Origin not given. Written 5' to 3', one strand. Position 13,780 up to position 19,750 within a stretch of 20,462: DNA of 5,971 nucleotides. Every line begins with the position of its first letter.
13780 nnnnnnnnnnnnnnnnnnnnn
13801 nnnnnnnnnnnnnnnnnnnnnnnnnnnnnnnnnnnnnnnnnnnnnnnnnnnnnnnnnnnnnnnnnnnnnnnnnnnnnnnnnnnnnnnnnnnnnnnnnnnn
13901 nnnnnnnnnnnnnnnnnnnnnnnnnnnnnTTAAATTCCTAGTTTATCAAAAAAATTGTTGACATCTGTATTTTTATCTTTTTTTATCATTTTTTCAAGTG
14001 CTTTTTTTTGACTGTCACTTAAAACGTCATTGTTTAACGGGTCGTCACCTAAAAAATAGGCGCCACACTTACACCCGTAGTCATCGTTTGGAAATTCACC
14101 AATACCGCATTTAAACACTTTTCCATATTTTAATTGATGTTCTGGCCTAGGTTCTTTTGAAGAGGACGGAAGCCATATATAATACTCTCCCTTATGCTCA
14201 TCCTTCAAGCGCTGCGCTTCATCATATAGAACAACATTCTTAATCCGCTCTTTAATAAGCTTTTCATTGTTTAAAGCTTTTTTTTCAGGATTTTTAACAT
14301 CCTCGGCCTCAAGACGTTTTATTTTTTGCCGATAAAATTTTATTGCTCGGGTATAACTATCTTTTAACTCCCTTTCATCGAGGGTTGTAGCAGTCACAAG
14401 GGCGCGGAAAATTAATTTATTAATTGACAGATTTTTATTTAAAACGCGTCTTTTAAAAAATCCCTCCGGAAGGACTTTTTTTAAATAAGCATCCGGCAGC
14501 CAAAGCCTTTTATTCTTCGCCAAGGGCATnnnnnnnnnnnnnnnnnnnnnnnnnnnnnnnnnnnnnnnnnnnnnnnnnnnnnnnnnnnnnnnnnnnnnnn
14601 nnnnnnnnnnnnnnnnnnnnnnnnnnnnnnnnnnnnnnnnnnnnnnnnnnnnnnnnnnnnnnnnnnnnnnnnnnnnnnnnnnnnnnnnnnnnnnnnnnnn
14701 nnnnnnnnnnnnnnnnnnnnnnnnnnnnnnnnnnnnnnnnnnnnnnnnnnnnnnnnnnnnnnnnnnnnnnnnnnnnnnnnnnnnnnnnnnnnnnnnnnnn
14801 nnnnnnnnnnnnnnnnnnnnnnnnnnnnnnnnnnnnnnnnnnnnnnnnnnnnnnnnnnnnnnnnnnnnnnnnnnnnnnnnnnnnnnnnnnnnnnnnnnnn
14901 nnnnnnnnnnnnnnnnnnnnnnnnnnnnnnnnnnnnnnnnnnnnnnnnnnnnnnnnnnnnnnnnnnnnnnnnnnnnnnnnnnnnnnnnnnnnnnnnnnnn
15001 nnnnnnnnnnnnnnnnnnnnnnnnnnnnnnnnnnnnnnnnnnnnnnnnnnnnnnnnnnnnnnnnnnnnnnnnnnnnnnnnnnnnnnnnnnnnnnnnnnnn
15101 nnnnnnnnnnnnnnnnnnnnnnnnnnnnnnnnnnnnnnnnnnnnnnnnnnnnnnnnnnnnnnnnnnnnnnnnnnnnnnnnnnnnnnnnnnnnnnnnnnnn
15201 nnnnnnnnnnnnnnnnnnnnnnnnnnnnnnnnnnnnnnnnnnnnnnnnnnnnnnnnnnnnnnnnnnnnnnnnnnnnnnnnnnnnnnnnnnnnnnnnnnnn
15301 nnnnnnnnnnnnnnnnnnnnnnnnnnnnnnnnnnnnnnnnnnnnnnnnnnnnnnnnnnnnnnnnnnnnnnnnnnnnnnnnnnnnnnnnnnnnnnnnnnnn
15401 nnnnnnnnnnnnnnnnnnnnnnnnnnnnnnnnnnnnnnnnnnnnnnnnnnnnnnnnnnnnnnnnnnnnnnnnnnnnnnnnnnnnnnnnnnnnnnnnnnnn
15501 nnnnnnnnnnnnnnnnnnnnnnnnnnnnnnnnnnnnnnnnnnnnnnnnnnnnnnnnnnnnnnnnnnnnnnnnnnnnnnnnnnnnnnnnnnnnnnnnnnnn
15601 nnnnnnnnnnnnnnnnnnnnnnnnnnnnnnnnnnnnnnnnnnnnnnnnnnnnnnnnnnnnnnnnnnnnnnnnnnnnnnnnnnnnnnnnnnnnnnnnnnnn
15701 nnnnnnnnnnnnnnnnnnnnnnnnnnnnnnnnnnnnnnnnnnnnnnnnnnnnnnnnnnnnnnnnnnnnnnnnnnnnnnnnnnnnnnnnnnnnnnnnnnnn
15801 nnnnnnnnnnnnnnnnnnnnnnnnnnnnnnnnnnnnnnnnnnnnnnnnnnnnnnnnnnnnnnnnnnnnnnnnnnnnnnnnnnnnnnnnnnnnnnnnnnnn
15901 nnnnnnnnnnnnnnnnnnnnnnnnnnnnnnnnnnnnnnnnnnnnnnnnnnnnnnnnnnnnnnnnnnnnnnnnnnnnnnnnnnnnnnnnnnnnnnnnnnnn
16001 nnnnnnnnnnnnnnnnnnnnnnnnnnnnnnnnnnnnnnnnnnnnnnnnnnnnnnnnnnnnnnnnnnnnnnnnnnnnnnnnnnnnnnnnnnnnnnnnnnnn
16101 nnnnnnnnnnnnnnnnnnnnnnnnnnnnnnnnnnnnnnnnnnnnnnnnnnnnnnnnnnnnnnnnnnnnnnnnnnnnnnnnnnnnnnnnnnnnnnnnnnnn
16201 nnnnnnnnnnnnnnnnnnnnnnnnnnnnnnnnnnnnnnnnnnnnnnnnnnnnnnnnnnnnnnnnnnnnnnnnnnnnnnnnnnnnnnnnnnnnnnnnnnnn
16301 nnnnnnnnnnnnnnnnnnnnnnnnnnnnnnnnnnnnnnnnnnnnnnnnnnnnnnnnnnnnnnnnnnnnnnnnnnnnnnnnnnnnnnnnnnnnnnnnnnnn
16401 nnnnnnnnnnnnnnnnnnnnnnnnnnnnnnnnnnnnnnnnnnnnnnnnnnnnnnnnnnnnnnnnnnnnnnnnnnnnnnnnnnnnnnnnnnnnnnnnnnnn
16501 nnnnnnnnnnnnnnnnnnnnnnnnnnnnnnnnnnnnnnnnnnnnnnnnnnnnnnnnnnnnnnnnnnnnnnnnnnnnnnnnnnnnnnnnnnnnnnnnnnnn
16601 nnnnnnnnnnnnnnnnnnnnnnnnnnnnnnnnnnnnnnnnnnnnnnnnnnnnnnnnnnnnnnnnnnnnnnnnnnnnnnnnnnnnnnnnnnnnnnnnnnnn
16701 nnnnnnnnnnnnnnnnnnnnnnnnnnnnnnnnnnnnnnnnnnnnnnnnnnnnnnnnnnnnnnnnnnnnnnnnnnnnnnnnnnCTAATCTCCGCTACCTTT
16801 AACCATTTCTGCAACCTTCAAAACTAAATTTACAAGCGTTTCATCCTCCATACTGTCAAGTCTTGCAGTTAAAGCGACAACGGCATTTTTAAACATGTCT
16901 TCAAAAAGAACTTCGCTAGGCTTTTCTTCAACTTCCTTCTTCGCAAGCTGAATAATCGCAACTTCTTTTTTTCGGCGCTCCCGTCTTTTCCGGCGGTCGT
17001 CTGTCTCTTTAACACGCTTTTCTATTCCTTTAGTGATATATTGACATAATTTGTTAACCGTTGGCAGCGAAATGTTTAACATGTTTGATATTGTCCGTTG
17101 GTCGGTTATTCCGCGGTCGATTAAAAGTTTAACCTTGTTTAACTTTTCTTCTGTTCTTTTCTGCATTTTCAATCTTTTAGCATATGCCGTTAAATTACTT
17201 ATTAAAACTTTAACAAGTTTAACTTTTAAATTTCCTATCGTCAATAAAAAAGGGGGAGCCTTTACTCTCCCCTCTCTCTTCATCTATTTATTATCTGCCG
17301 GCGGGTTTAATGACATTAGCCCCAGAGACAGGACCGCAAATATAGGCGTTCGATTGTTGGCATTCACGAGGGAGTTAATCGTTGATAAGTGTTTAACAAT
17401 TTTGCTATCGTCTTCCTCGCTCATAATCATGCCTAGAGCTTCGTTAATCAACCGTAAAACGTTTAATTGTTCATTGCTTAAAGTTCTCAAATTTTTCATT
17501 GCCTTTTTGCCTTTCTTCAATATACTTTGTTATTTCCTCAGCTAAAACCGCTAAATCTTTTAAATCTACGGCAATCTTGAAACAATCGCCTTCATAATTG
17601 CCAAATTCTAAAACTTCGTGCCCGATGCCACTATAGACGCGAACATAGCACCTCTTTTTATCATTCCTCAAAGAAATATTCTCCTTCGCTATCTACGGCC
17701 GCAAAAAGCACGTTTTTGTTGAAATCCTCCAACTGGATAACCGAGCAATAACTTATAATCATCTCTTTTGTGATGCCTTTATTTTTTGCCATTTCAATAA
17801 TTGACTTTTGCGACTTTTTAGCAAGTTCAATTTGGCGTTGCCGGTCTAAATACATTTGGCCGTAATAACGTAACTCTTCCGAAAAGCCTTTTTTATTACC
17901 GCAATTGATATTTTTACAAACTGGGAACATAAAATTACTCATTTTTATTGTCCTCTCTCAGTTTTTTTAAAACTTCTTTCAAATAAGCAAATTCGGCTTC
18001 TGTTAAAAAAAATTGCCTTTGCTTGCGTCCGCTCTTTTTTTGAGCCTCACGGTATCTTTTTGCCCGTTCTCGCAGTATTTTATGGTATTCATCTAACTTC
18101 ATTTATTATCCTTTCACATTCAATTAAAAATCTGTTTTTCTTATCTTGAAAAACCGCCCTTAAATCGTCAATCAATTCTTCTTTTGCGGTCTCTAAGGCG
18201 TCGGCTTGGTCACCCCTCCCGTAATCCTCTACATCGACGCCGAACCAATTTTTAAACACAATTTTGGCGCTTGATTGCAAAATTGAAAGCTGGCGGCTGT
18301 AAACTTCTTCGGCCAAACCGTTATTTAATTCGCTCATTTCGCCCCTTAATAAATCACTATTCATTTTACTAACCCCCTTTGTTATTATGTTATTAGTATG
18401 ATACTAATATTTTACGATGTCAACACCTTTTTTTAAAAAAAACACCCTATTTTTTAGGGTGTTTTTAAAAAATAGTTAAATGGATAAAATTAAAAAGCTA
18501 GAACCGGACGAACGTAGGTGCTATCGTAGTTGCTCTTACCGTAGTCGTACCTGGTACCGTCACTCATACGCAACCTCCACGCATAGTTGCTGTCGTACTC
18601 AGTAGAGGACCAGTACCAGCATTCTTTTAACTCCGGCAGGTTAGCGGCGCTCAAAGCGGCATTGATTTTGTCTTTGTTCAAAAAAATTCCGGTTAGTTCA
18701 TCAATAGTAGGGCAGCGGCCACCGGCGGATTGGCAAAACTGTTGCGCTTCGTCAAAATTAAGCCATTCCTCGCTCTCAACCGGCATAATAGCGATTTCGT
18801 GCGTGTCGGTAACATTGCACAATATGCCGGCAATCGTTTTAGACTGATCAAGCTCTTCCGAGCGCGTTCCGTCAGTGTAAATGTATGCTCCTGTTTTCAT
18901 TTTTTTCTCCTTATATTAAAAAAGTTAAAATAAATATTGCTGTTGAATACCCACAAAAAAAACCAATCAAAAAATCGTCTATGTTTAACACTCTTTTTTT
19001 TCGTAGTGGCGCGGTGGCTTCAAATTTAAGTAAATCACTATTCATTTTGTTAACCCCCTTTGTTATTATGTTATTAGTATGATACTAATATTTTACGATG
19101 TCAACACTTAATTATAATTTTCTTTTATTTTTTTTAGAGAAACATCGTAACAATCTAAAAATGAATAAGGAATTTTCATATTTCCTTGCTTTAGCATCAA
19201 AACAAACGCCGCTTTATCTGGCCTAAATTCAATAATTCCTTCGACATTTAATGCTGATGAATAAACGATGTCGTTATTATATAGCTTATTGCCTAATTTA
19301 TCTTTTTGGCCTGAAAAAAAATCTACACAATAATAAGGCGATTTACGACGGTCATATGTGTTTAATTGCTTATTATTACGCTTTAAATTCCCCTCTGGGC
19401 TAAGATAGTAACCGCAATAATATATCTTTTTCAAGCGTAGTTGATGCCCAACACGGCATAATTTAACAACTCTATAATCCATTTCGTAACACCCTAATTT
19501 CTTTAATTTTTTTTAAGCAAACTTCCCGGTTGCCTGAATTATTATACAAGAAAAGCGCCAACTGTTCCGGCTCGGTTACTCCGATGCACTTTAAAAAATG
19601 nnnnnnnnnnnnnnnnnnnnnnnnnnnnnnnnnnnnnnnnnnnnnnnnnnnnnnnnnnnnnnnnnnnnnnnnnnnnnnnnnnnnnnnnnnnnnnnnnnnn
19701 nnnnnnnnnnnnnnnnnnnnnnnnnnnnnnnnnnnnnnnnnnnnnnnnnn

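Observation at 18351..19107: Duplicated early promoter carrying a perfect 19-bp palindromic operator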

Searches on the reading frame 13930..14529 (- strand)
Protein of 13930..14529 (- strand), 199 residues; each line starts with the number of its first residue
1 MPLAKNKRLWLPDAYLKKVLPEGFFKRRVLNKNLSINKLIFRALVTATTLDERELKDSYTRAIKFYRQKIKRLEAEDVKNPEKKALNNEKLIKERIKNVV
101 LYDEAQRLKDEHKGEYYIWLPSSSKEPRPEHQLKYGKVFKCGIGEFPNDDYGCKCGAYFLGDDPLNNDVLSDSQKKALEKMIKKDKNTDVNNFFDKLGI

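Call 40: search_protein_families(library=phrogs, max_evalue=0.01, proteins=[window:13930-14529:-])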
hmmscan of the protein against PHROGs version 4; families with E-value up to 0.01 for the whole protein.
window:13930-14529:- (199 aa): 1 family
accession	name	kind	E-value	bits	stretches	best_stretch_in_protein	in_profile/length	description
phrog_324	-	head and packaging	0.00026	21.1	1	115-184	264-341/624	head morphogenesis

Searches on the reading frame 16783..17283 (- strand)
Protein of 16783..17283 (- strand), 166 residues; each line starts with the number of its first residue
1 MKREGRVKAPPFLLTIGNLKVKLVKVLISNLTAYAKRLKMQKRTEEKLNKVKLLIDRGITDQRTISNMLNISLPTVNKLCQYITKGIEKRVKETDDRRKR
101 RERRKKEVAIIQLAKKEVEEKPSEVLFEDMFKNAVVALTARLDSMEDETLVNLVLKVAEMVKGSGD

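Call 39: search_protein_families(library=pfam, max_evalue=0.1, proteins=[window:16783-17283:-])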
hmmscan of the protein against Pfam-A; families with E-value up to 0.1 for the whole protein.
window:16783-17283:- (166 aa): 2 families
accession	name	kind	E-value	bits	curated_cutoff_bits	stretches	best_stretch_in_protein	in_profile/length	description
PF25010.1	ARM_UBP24_USP9X-Y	-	0.0097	15.5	27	1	20-71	281-332/420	UBP24/USP9X/USP9Y ARM repeat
PF15213.11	CDRT4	-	0.014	16.4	27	1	74-138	27-90/137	CMT1A duplicated region transcript 4 protein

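Call 40: search_protein_families(library=phrogs, max_evalue=0.01, proteins=[window:16783-17283:-])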
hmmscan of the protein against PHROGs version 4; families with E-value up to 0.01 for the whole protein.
window:16783-17283:- (166 aa): 0 families

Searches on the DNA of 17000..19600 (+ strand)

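Call 9: search_dna_similar(query=window:17900-19500:+, collection=phages, mode=distant)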
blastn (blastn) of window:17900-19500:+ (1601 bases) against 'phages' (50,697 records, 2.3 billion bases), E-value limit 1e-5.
No match.

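Call 52: search_rna_families(source=window, start=17000, end=19600, threshold=evalue, max_evalue=1)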
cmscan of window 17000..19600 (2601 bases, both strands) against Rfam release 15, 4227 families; matches with E-value up to 1: 1.
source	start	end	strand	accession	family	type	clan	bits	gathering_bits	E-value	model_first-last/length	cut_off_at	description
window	18280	18308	+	RF03031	ssnA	Cis-reg;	-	19.5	37.3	0.082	1-48/48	no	ssnA RNA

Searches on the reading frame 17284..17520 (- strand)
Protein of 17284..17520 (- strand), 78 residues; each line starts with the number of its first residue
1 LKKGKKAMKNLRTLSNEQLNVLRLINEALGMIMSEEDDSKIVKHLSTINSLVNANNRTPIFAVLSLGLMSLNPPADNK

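Call 39: search_protein_families(library=pfam, max_evalue=0.1, proteins=[window:17284-17520:-])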
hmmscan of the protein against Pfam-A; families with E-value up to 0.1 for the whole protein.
window:17284-17520:- (78 aa): 1 family
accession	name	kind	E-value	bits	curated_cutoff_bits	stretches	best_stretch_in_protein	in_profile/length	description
PF22138.2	MjAgo_N-like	-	0.078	14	27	0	11-44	8-41/69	Archaeal argonaute protein N-terminal domain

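Call 40: search_protein_families(library=phrogs, max_evalue=0.01, proteins=[window:17284-17520:-])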
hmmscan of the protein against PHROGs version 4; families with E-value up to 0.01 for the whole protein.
window:17284-17520:- (78 aa): 0 families

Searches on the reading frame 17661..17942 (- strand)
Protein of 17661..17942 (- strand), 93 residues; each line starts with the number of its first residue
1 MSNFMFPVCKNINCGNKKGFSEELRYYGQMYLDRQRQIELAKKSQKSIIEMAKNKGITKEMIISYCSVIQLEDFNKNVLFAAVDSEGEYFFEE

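Call 12: search_protein_families(library=pfam, max_evalue=0.01, proteins=[window:17661-17942:-])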
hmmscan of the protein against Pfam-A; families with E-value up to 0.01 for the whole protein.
window:17661-17942:- (93 aa): 0 families

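Call 13: search_protein_families(library=phrogs, max_evalue=0.01, proteins=[window:17661-17942:-])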
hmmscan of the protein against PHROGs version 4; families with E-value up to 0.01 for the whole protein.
window:17661-17942:- (93 aa): 0 families

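Call 67: find_homologous_proteins(query=window:17661-17942:-, max_evalue=0.001)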
Query window:17661-17942:- (93 aa): 10 proteins with E <= 0.001 among 20 candidates.
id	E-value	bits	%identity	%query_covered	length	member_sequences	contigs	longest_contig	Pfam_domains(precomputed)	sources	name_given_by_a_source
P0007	7.3e-45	168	90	97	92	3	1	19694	-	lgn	-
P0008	4.0e-44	166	89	97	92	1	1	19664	-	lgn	-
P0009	2.1e-43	164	93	92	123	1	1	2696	-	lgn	-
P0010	3.6e-43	163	92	92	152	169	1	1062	PF12844.14,PF01381.29,PF13560.13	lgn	-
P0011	1.5e-36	142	80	92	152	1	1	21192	PF12844.14,PF01381.29,PF13560.13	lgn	-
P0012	1.9e-36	141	84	89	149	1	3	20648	PF12844.14,PF01381.29,PF13560.13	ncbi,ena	-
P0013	2.2e-33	132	97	73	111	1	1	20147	-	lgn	-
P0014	2.2e-16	78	87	49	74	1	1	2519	-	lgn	-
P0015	5.6e-12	63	48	100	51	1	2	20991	-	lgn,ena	-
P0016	1.1e-10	59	63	56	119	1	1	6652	PF12844.14,PF01381.29,PF13560.13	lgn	-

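Call 73: find_encoding_contigs(protein=P0007, flank=4000, max_places=3)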
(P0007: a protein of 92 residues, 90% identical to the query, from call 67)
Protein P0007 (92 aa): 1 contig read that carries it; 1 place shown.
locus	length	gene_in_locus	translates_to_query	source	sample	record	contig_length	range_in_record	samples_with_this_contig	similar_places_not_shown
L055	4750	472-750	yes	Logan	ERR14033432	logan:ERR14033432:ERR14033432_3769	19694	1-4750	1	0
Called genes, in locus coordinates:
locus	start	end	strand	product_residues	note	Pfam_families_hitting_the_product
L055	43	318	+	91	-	-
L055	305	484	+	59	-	-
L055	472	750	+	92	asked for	-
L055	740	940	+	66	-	-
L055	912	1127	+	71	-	-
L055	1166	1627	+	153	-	-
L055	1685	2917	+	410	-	-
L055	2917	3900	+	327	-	PF06381:Phage_portal_3 (weak)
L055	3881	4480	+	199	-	-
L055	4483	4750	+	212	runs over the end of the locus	-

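Call 74: find_encoding_contigs(protein=P0015, flank=4000, max_places=3)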
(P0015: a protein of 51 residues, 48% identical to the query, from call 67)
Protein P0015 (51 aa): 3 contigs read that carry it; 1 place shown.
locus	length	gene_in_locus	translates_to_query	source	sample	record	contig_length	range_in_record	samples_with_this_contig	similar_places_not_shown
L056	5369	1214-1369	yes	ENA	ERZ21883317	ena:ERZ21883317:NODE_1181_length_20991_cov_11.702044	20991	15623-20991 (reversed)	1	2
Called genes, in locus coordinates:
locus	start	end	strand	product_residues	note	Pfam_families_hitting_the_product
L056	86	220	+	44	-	-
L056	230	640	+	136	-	-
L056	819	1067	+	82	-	-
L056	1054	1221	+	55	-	-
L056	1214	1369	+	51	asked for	-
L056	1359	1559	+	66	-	-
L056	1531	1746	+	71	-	-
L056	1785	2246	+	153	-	-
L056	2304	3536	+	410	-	-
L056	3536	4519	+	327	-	PF06381:Phage_portal_3 (weak)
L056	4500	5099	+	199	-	-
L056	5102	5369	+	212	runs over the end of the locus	-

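Call 75: find_encoding_contigs(protein=P0013, flank=4000, max_places=3)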
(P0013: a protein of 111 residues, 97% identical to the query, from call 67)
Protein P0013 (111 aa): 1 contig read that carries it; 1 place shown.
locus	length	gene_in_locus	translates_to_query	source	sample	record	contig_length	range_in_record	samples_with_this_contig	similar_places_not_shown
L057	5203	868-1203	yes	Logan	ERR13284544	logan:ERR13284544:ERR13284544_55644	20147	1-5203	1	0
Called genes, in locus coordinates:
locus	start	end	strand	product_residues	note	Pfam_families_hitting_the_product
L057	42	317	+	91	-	-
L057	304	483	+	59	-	-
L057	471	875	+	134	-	-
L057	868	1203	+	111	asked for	-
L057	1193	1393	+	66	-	-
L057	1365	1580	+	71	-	-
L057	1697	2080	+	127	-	-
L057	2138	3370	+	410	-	-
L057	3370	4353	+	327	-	PF06381:Phage_portal_3 (weak)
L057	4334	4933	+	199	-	-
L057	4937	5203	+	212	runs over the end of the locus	-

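Call 79: predict_structure(alignment_id=A8)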
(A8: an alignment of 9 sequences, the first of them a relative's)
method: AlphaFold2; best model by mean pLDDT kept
length: 152 residues; sequences in the alignment: 9
mean_pLDDT: 55.9   pTM: 0.37
mean pLDDT of the five models: 55.9, 54.3, 51.0, 39.6, 39.0
residues with pLDDT >= 90: 7; 70-90: 44; 50-70: 16; < 50: 85
segments of 3 or more residues with pLDDT < 50: 56-88, 99-101, 103-108, 110-112, 118-152
pLDDT, mean of each block of 10 residues (from residue 1): 77 81 87 88 80 55 42 45 47 50 49 48 39 29 29 25
secondary structure, 60 per line:
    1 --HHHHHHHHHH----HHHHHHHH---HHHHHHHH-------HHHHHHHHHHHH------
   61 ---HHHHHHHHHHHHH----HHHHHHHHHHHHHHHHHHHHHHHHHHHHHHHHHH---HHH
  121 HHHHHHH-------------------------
elements in order: H3-12 H17-24 H28-35 H43-54 H64-76 H81-114 H118-127

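Call 95: find_encoding_contigs(protein=window:17661-17942:-, flank=1500, max_places=10)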
Protein window:17661-17942:- (93 aa): 9 contigs read that carry it; 1 place shown.
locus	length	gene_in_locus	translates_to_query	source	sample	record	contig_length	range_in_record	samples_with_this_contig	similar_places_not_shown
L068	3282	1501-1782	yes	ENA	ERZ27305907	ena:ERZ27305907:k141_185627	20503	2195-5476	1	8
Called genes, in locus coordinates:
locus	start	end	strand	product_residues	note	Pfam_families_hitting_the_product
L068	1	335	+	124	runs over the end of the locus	-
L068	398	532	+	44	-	-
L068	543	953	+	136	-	PF07603:Lcl_C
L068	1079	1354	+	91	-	-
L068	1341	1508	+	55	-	-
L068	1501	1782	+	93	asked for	-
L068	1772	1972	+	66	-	-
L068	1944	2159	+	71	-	-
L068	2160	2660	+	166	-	-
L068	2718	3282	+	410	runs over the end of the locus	-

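Call 96: search_solved_structures(query=P0010, max_evalue=0.01)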
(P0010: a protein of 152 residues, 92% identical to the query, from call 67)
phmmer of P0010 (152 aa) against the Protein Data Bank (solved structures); distinct sequences matched with E-value up to 0.01: 2.
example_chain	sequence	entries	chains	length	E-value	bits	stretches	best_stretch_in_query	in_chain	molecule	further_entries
8tac_A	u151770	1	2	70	1.4e-06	31.7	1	6-56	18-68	DBP48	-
5b48_A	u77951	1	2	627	0.0044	20.4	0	33-103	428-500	2-oxoacid--ferredoxin oxidoreductase alpha subunit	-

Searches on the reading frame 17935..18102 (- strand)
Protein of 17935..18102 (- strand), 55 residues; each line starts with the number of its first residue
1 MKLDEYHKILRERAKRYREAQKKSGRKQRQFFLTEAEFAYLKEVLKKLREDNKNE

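Call 12: search_protein_families(library=pfam, max_evalue=0.01, proteins=[window:17935-18102:-])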
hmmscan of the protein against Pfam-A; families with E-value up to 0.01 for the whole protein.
window:17935-18102:- (55 aa): 0 families

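Call 13: search_protein_families(library=phrogs, max_evalue=0.01, proteins=[window:17935-18102:-])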
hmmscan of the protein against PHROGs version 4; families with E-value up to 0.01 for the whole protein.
window:17935-18102:- (55 aa): 0 families

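Call 60: find_homologous_proteins(query=window:17935-18102:-, max_evalue=0.01)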
Query window:17935-18102:- (55 aa): 6 proteins with E <= 0.01 among 6 candidates.
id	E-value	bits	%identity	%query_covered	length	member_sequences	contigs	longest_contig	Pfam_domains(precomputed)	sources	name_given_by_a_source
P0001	2.3e-25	104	98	100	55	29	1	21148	-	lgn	-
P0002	8.6e-22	93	89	100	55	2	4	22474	-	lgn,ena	-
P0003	1.4e-21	92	88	95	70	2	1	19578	-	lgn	-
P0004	4.0e-21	91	87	95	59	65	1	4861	-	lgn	-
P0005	5.6e-21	90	85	100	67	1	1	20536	-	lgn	-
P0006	1.7e-18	83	84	91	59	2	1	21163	-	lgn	-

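Call 65: search_solved_structures(query=A7, max_evalue=10)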
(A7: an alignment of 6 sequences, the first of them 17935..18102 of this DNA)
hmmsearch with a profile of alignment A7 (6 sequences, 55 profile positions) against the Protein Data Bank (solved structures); distinct sequences matched with E-value up to 10: 10.
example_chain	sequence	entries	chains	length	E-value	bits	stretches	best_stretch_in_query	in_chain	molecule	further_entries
1wd5_A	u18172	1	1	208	0.19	14.9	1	6-33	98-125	hypothetical protein TT1426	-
3pm7_A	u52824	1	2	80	0.2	14.9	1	26-50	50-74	Uncharacterized protein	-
2i0x_A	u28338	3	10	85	0.46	13.8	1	34-53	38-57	Hypothetical protein PF1117 | CRISPR-associated endoribonuclease Cas2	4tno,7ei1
2elu_A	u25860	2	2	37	0.62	13.3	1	34-51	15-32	Zinc finger protein 406 | Zinc finger protein ZFAT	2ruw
4iqb_A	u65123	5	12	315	0.73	13.1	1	28-55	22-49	Thymidylate synthase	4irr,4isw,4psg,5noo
8zrg_A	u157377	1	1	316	1.4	12.2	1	8-27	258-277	Strigolactones hydrolase CXE15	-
8zrf_A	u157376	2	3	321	1.4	12.2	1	8-27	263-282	Carboxylesterase 15 | Strigolactones hydrolase CXE15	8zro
8vca_A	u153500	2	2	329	1.5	12.1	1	8-27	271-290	Carboxylesterase 15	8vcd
9g4y_A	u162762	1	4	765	3.1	11.1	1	4-49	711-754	Short transient receptor potential channel 5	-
1yt5_A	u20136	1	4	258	4.3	10.6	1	27-54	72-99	inorganic polyphosphate/ATP-NAD kinase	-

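Call 80: predict_structure(alignment_id=A9)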
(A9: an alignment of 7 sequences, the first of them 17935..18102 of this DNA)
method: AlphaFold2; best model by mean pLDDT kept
length: 55 residues; sequences in the alignment: 7
mean_pLDDT: 79.8   pTM: 0.45
mean pLDDT of the five models: 79.8, 77.1, 74.2, 72.6, 68.9
residues with pLDDT >= 90: 0; 70-90: 44; 50-70: 11; < 50: 0
segments of 3 or more residues with pLDDT < 50: none
pLDDT, mean of each block of 10 residues (from residue 1): 78 85 71 80 88 73
secondary structure, 60 per line:
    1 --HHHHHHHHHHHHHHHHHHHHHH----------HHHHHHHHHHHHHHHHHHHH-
elements in order: H3-24 H35-54

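Call 82: fold_search(model_id=the predicted structure, library=pdb)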
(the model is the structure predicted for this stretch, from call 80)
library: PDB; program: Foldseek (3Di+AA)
matches with E <= 10: 0; with E <= 0.001: 0
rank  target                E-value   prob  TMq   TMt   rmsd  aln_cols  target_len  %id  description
